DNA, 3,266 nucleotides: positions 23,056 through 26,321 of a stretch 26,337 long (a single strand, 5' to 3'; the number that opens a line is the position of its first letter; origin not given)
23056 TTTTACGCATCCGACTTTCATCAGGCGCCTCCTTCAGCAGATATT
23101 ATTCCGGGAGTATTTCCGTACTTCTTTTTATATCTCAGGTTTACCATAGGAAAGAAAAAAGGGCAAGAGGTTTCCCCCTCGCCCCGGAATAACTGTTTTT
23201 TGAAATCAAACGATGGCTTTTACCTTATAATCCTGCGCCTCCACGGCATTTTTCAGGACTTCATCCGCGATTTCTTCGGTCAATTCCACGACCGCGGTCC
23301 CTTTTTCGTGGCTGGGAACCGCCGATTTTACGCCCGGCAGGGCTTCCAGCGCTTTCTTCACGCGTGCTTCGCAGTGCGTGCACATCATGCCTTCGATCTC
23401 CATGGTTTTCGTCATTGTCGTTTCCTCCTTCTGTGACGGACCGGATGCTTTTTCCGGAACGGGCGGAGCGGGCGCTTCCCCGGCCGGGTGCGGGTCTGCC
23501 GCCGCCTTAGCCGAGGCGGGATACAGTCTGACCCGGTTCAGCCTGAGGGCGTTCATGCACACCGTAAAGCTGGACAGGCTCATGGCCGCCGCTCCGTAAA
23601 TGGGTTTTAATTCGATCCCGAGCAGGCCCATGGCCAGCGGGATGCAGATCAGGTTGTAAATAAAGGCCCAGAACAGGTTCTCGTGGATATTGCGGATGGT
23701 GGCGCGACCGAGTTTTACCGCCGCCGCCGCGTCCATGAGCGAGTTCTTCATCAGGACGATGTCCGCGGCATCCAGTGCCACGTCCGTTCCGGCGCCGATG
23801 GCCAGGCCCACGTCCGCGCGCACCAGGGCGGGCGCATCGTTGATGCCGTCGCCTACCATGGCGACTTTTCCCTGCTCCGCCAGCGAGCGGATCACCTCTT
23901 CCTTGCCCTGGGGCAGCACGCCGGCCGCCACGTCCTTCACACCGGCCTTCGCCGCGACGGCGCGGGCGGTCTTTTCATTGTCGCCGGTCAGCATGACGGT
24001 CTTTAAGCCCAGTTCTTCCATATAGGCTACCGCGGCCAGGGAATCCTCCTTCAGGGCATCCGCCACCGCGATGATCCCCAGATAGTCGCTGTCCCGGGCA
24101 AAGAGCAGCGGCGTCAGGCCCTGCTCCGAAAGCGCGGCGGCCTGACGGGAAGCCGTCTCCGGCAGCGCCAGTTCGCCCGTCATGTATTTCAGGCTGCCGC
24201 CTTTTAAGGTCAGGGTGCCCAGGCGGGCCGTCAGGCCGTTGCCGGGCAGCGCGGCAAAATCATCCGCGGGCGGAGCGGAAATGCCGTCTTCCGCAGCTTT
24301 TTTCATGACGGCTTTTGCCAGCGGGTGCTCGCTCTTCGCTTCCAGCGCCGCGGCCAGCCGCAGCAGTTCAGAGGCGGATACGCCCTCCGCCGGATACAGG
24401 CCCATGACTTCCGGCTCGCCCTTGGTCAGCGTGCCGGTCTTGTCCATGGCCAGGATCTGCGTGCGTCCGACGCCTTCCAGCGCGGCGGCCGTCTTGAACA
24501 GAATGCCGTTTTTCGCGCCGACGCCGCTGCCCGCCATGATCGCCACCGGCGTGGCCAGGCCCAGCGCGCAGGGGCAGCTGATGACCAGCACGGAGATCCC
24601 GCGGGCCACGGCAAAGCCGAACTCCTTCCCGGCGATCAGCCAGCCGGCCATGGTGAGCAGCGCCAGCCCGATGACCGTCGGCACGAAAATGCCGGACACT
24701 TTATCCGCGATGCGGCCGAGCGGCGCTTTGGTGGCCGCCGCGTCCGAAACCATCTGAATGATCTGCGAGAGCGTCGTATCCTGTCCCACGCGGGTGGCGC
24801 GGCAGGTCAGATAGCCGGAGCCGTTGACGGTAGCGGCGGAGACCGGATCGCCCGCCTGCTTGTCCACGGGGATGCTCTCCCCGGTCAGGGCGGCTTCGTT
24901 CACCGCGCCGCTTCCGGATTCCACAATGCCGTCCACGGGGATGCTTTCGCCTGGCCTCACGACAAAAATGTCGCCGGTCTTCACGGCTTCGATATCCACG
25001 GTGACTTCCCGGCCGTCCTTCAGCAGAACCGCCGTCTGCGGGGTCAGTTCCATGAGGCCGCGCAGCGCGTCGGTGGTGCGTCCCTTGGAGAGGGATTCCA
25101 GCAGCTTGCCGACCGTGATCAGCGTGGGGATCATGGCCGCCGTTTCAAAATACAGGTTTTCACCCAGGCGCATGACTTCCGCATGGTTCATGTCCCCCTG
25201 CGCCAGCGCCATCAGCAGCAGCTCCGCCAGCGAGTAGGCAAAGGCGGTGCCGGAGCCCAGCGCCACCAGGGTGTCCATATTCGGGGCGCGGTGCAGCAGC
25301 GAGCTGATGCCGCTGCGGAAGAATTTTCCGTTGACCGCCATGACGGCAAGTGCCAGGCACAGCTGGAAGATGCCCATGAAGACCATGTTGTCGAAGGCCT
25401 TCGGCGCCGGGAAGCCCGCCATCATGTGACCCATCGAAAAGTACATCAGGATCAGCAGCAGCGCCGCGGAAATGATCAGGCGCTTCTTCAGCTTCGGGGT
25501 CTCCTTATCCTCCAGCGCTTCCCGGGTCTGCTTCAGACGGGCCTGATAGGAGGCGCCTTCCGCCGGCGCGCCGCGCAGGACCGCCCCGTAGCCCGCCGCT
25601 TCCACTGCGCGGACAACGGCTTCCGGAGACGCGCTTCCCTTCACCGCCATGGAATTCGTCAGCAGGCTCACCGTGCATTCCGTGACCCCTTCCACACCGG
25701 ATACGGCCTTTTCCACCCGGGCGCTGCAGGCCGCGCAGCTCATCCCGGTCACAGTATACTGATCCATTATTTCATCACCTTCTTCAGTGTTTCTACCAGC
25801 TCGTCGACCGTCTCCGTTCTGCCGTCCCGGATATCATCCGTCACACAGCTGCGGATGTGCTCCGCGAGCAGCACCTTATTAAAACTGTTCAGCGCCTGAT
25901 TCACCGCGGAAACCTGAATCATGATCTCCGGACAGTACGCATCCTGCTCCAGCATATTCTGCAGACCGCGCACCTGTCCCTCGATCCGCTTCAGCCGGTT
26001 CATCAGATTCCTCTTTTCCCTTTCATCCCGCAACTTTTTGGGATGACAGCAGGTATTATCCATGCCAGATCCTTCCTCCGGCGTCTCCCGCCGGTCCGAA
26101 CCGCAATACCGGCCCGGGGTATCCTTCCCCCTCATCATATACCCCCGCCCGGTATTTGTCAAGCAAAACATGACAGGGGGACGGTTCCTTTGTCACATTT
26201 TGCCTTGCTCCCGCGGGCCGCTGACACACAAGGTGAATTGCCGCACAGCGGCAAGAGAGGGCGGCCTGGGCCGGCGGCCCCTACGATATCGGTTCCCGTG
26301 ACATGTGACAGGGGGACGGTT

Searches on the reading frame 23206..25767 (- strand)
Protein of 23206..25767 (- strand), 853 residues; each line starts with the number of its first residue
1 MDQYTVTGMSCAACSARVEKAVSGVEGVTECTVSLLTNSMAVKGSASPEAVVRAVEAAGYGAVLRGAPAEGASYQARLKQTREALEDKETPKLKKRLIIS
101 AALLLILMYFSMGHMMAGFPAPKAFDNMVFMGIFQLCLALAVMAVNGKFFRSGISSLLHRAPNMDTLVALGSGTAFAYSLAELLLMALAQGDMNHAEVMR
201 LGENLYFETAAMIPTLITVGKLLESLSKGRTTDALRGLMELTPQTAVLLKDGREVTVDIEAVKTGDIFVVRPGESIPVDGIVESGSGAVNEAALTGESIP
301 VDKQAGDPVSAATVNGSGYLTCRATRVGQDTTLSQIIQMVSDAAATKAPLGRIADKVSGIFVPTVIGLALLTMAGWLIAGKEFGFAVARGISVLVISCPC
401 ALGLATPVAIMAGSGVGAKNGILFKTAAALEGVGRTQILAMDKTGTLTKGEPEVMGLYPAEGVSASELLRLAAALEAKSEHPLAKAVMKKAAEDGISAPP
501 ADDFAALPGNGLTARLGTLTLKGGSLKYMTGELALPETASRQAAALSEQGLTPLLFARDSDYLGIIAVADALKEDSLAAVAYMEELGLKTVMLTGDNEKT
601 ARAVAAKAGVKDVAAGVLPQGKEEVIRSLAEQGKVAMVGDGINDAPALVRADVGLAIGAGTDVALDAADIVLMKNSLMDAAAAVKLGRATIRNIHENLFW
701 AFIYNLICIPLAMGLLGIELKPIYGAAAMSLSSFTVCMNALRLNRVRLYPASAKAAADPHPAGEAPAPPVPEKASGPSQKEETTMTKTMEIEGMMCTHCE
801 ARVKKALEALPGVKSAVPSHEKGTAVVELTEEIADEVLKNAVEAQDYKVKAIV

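Call 5: search_protein_families(library=pfam, proteins=[window:23206-25767:-], max_evalue=0.01)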
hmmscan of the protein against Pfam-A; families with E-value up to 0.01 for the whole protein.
window:23206-25767:- (853 aa): 4 families
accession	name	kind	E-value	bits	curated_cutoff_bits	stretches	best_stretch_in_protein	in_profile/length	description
PF00122.25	E1-E2_ATPase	-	1.4e-56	191.3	28.1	1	240-420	1-181/181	E1-E2 ATPase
PF00702.32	Hydrolase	-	2.6e-31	109.9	26.4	1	438-652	3-191/191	haloacid dehalogenase-like hydrolase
PF00403.32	HMA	-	8.2e-31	106.6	24.8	2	4-60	2-61/62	Heavy-metal-associated domain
PF08282.18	Hydrolase_3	-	0.0038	17.4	20.9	0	632-676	203-247/255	haloacid dehalogenase-like hydrolase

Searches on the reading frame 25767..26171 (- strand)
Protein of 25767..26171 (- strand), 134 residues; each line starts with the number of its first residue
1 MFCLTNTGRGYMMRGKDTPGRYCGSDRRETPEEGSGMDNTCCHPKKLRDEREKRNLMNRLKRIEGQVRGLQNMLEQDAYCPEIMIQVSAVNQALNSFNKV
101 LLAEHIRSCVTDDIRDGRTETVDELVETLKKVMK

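Call 5: search_protein_families(library=pfam, proteins=[window:25767-26171:-], max_evalue=0.01)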
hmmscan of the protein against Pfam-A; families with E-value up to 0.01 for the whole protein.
window:25767-26171:- (134 aa): 2 families
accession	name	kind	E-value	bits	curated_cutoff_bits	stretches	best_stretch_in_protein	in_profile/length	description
PF02583.22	Trns_repr_metal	-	7e-31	106.9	22.8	1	52-131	1-78/78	Metal-sensitive transcriptional repressor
PF15554.11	FSIP1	-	0.0096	15.5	27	0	45-71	369-395/396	FSIP1 family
